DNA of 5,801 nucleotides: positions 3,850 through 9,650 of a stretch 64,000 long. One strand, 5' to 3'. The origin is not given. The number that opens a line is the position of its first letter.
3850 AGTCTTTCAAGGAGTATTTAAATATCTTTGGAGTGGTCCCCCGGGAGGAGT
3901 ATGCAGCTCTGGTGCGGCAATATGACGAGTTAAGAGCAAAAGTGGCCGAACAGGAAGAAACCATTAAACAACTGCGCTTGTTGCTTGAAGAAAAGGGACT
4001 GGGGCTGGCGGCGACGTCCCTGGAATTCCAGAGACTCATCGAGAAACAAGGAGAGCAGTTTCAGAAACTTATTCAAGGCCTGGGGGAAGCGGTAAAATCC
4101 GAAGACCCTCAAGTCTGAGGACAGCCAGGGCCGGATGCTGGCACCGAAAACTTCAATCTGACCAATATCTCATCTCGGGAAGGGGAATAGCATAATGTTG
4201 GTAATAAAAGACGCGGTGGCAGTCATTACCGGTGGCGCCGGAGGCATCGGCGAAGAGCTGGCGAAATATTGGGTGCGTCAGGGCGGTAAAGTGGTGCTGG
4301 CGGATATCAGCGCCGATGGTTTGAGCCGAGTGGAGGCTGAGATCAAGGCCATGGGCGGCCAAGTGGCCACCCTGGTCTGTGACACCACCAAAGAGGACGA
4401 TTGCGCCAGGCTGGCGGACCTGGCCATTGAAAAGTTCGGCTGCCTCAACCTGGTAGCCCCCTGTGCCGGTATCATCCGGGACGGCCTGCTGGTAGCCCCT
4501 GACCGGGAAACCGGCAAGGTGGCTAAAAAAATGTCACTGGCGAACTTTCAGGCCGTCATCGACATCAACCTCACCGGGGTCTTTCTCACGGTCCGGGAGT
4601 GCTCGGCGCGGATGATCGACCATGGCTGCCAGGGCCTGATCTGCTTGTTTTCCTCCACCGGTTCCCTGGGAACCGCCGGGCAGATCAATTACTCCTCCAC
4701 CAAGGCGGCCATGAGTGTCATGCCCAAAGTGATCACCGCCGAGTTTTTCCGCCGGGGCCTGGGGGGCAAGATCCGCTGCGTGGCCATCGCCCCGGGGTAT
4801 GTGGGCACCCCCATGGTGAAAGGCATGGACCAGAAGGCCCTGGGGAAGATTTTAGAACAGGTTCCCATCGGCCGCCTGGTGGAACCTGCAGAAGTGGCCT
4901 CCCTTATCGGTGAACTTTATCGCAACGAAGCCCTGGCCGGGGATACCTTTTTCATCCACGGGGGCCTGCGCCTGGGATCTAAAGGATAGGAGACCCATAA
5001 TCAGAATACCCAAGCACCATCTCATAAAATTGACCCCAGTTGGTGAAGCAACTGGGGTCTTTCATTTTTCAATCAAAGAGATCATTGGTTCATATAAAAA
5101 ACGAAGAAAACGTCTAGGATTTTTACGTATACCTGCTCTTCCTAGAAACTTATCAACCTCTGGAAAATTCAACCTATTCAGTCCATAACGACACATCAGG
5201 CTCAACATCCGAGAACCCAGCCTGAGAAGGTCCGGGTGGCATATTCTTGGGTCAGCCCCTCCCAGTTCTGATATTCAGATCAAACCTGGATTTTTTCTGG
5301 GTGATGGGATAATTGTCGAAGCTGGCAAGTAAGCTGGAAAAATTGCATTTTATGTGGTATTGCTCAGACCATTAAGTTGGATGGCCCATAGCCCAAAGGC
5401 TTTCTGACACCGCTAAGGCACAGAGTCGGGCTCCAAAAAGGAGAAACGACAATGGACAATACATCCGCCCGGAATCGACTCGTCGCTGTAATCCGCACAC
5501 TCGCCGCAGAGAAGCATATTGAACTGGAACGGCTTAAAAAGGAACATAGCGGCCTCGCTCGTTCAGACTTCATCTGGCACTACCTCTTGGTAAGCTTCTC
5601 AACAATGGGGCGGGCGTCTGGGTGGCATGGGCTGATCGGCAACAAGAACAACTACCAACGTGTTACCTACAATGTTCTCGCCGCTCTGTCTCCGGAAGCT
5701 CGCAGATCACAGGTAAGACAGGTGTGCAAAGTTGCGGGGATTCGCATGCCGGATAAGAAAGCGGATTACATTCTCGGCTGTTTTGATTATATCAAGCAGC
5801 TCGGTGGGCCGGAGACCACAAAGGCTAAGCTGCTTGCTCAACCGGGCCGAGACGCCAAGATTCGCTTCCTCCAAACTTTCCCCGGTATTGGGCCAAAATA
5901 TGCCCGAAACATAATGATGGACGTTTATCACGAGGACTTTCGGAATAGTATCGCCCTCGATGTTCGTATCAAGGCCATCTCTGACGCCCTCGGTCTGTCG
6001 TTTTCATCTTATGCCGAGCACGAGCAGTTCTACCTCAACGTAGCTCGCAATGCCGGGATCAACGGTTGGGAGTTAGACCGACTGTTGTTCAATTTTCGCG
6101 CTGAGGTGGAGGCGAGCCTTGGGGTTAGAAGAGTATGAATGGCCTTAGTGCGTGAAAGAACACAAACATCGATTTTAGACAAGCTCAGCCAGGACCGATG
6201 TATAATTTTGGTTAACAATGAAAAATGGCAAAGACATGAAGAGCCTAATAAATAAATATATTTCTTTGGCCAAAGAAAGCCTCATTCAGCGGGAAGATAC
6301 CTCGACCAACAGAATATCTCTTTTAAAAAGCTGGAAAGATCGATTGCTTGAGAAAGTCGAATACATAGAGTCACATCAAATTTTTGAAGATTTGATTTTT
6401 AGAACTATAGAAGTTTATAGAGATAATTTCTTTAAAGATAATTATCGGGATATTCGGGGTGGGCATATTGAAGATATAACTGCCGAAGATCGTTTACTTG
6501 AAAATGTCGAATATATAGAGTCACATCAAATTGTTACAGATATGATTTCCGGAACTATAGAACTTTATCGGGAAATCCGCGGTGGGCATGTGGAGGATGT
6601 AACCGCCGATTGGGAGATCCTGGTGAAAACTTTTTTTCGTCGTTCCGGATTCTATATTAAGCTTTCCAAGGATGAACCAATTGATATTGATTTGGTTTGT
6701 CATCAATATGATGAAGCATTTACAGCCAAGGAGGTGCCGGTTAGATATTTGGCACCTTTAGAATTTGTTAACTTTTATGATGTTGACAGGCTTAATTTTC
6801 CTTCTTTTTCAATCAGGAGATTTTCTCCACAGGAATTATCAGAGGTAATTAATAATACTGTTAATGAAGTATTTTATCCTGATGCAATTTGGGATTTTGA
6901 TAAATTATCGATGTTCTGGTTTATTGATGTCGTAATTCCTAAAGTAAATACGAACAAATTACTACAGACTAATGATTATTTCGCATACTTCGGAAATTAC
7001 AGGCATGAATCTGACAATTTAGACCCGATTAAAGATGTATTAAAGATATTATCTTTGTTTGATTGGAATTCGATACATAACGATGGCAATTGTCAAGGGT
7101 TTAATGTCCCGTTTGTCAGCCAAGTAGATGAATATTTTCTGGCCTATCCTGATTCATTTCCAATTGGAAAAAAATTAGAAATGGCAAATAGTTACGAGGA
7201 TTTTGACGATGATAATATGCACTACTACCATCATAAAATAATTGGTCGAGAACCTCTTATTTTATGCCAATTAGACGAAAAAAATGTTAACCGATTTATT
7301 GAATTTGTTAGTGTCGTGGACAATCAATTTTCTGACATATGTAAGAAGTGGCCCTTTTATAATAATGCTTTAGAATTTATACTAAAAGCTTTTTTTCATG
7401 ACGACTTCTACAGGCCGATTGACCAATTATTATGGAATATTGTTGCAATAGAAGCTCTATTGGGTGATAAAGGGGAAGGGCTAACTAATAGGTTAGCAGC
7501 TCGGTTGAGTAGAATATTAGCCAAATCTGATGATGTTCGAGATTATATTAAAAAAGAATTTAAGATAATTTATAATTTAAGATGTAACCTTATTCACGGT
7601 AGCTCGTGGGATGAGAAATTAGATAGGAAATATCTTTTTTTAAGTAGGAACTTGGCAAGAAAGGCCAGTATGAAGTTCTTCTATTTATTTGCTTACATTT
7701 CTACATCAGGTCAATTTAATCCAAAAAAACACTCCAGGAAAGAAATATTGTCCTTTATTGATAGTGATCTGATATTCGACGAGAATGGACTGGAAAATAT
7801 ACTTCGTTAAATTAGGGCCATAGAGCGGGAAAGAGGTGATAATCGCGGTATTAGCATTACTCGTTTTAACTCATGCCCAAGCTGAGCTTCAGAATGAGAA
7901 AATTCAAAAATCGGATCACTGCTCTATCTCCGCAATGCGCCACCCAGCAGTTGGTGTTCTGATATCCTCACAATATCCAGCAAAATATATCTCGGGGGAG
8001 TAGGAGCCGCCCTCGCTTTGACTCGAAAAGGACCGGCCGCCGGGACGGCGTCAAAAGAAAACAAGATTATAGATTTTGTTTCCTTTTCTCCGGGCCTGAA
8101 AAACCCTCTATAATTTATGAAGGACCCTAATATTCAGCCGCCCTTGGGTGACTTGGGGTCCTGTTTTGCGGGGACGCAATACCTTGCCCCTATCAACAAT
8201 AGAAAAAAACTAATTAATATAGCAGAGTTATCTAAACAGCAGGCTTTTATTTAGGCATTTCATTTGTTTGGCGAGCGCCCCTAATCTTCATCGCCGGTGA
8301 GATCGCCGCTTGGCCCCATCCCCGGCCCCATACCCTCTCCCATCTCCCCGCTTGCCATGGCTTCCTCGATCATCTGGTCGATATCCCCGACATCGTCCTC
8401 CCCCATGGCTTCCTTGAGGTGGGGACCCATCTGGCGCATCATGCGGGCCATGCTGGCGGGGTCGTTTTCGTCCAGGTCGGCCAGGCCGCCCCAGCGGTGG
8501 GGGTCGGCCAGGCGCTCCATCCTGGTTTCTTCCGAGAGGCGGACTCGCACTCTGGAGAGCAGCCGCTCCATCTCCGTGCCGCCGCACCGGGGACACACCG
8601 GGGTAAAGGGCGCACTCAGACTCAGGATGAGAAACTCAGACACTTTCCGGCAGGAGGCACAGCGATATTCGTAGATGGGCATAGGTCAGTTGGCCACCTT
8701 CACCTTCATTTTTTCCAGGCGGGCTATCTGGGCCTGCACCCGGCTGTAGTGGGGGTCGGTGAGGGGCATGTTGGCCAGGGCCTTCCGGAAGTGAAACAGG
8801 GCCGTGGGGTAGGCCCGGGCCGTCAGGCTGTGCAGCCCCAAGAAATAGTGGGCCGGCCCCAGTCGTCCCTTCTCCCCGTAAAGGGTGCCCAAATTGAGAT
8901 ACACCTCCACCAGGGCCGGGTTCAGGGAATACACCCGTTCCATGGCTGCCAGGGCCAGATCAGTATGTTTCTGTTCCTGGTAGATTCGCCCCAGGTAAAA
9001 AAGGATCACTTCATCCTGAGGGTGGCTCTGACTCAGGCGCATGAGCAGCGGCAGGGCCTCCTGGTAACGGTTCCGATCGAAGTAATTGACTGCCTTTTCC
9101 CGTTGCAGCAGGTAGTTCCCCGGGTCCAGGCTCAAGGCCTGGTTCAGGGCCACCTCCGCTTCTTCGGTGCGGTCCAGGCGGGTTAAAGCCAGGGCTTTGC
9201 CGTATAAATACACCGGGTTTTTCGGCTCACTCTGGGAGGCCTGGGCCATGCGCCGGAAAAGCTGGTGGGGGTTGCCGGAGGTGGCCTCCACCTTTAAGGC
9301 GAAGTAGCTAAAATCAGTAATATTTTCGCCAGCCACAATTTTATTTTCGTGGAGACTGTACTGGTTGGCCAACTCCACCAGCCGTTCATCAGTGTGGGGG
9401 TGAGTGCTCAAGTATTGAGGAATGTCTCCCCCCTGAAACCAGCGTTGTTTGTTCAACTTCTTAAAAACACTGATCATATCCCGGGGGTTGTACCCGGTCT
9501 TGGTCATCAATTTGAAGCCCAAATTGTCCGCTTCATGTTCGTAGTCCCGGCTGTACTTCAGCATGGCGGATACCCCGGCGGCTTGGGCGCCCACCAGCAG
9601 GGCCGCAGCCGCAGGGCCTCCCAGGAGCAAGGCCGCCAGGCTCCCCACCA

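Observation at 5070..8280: Low-GC islet carrying an HhH-GPD-like glycosylase gene and a large HEPN-ended protein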

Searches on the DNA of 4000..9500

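Call 84: search_rna_families(source=window, start=4000, end=9500, threshold=evalue, max_evalue=1)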
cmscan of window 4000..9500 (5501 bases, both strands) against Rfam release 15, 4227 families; matches with E-value up to 1: 1.
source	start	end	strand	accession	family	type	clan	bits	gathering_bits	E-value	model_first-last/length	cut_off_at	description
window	4707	4744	+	RF01129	sR44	Gene; snRNA; snoRNA; CD-box;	-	18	45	0.48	1-55/55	no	Small nucleolar RNA sR44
